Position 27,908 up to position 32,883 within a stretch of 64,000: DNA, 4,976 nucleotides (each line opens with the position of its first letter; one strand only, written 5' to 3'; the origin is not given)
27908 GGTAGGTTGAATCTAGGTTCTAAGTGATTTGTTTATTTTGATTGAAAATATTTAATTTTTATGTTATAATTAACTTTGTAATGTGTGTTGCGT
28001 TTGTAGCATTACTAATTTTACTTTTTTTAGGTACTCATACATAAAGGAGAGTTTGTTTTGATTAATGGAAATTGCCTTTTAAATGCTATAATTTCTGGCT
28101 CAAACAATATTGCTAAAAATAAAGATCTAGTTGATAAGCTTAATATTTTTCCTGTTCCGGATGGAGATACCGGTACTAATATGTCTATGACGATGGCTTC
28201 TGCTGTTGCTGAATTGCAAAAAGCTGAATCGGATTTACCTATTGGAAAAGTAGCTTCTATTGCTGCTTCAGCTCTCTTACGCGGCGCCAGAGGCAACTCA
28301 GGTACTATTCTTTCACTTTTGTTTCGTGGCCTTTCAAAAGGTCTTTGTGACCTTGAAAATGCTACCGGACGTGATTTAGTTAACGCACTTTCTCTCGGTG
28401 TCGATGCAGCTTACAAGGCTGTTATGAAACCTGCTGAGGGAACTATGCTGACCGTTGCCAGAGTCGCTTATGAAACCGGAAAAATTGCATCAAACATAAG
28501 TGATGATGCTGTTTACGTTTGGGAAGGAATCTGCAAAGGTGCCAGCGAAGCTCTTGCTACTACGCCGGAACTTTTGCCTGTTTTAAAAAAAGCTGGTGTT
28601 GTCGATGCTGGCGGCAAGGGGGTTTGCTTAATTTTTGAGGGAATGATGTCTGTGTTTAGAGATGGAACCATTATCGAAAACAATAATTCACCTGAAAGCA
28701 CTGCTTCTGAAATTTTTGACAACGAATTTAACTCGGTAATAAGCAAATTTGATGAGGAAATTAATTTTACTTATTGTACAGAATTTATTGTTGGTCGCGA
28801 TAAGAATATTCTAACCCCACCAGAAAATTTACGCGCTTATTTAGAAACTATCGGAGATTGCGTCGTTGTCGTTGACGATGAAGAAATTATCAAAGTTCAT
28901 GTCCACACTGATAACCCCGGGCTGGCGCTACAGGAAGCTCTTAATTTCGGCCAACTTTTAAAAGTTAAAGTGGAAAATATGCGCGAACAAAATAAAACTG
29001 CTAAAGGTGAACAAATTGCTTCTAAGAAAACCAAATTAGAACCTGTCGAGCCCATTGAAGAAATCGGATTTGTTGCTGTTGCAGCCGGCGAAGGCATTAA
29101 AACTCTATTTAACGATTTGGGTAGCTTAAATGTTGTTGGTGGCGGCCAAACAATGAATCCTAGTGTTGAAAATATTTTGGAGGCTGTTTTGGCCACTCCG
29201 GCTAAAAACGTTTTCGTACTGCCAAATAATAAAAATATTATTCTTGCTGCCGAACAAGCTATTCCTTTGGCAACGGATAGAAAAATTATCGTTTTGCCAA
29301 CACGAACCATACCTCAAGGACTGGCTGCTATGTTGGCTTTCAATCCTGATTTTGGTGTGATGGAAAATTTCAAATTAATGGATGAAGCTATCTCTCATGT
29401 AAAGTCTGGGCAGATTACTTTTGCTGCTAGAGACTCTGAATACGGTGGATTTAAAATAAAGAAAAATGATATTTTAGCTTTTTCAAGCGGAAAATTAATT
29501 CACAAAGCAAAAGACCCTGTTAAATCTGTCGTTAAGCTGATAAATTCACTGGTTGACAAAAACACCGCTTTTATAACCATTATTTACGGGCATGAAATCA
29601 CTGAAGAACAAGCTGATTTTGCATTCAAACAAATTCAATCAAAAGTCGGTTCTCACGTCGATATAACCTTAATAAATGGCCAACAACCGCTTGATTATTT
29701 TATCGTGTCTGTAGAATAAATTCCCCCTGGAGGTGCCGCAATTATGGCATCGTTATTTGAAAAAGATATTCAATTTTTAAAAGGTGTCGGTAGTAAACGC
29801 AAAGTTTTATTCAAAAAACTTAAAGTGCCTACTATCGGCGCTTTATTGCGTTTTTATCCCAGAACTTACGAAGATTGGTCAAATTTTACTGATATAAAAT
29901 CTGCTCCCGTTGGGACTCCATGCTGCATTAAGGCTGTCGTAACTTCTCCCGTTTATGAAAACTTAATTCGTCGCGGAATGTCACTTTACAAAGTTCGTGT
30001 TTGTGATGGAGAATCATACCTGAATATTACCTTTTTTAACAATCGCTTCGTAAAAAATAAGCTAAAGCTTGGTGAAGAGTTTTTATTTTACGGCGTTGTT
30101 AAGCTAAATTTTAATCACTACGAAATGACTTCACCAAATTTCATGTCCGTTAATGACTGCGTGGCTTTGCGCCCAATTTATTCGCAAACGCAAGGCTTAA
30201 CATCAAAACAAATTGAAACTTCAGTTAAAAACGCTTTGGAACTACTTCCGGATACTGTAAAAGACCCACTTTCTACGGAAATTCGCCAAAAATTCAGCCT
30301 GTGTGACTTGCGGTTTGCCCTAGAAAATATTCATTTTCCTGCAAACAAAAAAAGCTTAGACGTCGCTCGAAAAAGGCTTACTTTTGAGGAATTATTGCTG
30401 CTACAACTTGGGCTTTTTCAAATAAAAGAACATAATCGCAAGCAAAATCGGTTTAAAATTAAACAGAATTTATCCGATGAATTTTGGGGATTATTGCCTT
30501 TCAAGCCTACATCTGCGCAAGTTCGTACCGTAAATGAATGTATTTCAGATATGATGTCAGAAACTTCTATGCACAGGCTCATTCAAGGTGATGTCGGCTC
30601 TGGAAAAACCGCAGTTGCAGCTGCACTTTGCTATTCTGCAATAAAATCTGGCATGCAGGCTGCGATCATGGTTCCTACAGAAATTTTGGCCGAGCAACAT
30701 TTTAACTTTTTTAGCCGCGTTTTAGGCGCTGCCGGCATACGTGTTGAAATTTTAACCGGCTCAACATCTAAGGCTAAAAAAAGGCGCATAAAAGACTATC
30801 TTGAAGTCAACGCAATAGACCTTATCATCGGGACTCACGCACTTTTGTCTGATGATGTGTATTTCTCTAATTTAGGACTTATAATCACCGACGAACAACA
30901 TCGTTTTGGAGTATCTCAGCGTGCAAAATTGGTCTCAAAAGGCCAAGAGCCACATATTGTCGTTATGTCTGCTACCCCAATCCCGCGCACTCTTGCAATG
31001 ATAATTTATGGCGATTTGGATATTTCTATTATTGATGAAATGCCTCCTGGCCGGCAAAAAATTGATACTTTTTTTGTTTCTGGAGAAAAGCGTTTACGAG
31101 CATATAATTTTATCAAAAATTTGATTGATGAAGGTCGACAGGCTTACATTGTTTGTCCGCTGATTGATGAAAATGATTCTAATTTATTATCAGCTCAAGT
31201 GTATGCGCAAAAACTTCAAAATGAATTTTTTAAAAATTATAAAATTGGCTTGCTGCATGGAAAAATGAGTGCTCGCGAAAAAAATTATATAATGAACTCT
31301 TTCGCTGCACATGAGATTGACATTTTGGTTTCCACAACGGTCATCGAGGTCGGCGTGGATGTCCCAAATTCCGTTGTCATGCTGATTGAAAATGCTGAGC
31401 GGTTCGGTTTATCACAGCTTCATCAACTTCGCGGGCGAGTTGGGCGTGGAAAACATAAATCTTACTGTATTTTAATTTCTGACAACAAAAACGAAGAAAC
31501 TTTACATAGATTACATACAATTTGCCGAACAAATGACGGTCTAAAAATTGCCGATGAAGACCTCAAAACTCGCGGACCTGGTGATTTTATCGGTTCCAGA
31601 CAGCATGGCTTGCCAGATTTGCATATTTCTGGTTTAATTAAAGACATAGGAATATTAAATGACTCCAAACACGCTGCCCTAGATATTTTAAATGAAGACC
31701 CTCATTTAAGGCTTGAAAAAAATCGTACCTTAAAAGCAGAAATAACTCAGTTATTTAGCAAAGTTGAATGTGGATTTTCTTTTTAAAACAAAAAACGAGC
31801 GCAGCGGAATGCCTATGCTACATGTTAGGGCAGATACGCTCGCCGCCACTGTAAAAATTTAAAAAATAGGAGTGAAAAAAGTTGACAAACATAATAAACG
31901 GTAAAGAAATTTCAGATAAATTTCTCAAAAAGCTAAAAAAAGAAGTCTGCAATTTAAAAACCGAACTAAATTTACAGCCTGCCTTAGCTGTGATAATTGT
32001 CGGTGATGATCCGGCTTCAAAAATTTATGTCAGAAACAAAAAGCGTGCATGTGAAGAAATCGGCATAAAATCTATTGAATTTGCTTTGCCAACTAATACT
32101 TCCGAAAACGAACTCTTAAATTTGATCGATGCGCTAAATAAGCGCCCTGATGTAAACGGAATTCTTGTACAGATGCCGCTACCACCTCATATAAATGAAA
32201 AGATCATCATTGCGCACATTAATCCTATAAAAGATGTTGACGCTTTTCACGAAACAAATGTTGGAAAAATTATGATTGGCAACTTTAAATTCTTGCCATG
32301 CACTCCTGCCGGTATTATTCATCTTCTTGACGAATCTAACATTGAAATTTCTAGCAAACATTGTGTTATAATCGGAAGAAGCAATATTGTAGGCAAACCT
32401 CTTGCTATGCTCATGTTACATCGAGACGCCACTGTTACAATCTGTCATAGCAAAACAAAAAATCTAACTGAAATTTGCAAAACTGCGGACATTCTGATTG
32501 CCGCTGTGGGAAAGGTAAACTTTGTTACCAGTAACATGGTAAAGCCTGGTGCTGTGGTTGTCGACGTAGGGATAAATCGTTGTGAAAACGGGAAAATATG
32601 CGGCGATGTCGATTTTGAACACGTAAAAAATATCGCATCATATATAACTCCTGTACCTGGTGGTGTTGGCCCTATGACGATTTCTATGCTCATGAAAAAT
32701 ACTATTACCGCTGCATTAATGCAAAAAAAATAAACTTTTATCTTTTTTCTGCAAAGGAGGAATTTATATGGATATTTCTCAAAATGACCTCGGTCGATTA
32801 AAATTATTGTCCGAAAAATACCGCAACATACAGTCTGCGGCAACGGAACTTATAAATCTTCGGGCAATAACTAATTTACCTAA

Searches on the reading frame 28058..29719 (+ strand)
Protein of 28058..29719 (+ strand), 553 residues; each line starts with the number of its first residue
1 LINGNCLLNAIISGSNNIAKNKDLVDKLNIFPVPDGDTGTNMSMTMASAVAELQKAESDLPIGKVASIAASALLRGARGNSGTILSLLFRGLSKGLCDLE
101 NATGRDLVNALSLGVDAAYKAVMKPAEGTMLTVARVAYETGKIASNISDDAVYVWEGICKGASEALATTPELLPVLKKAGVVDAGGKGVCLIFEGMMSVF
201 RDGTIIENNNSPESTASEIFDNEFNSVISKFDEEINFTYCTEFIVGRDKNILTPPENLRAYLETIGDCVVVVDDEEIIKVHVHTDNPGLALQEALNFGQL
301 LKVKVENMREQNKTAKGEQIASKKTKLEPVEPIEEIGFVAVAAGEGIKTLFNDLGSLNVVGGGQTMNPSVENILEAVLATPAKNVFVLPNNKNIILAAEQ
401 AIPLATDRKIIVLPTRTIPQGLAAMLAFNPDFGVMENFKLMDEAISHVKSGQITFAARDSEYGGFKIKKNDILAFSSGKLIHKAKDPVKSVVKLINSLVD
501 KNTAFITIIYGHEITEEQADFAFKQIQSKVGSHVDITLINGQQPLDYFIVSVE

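Call 72: search_protein_families(library=pfam, proteins=[window:28058-29719:+], max_evalue=0.00001)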
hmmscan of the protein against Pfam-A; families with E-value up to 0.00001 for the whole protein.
window:28058-29719:+ (553 aa): 3 families
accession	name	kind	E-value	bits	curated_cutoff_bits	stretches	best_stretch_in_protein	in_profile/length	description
PF13684.11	FakA-like_C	-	9.4e-74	247.9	23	1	337-553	1-216/216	Fatty acid kinase subunit A-like, C-terminal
PF02734.22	Dak2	-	4e-41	141.2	27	1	32-197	1-173/174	DAK2 domain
PF21645.3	FakA-like_M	-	7.3e-29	99.9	24.9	1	237-313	2-78/80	Fatty acid kinase subunit A-like, middle domain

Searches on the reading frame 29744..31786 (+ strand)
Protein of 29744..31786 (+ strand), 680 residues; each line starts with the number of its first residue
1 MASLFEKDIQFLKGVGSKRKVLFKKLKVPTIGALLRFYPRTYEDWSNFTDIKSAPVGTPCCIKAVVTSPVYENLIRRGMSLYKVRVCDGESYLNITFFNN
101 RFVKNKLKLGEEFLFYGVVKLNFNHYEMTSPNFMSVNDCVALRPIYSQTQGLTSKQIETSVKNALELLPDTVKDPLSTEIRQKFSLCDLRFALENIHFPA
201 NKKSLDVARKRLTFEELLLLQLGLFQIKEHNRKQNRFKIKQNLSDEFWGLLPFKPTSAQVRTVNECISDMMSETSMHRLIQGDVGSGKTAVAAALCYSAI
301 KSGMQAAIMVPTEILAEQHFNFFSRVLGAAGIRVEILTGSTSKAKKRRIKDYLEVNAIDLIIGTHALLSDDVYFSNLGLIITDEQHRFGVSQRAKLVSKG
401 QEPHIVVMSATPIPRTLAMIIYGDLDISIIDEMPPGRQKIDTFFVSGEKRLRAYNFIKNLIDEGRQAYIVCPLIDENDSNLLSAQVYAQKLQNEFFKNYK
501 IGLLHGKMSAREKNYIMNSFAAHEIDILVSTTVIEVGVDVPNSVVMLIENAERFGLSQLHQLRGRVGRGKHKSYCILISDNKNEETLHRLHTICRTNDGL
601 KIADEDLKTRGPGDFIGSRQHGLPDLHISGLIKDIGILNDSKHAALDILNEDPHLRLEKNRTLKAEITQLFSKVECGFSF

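Call 72: search_protein_families(library=pfam, proteins=[window:29744-31786:+], max_evalue=0.00001)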
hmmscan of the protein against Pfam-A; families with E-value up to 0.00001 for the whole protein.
window:29744-31786:+ (680 aa): 5 families
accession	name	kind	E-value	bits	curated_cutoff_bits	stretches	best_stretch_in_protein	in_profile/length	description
PF00270.35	DEAD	-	1.4e-24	87.1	26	1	264-418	9-165/167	DEAD/DEAH box helicase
PF17191.10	RecG_wedge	-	3.7e-23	82.3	23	1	8-165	1-159/162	RecG wedge domain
PF00271.37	Helicase_C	-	6.9e-22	78.2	23.5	1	455-569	4-109/110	Helicase conserved C-terminal domain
PF19833.4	RecG_dom3_C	-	4.2e-13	49.6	26.8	1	596-672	1-78/87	ATP-dependent DNA helicase RecG, domain 3, C-terminal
PF04851.21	ResIII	-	4.4e-13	49.9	22.5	1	254-412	3-162/164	Type III restriction enzyme, res subunit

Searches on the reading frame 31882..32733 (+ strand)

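Call 72: search_protein_families(library=pfam, proteins=[window:31882-32733:+], max_evalue=0.00001)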
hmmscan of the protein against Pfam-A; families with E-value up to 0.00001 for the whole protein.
window:31882-32733:+ (283 aa): 2 families
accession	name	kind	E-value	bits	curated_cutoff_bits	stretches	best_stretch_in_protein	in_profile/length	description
PF02882.25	THF_DHG_CYH_C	-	6.7e-71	237.2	27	1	123-280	1-158/160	Tetrahydrofolate dehydrogenase/cyclohydrolase, NAD(P)-binding domain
PF00763.28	THF_DHG_CYH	-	1.7e-41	141.5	32.8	1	5-120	1-115/115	Tetrahydrofolate dehydrogenase/cyclohydrolase, catalytic domain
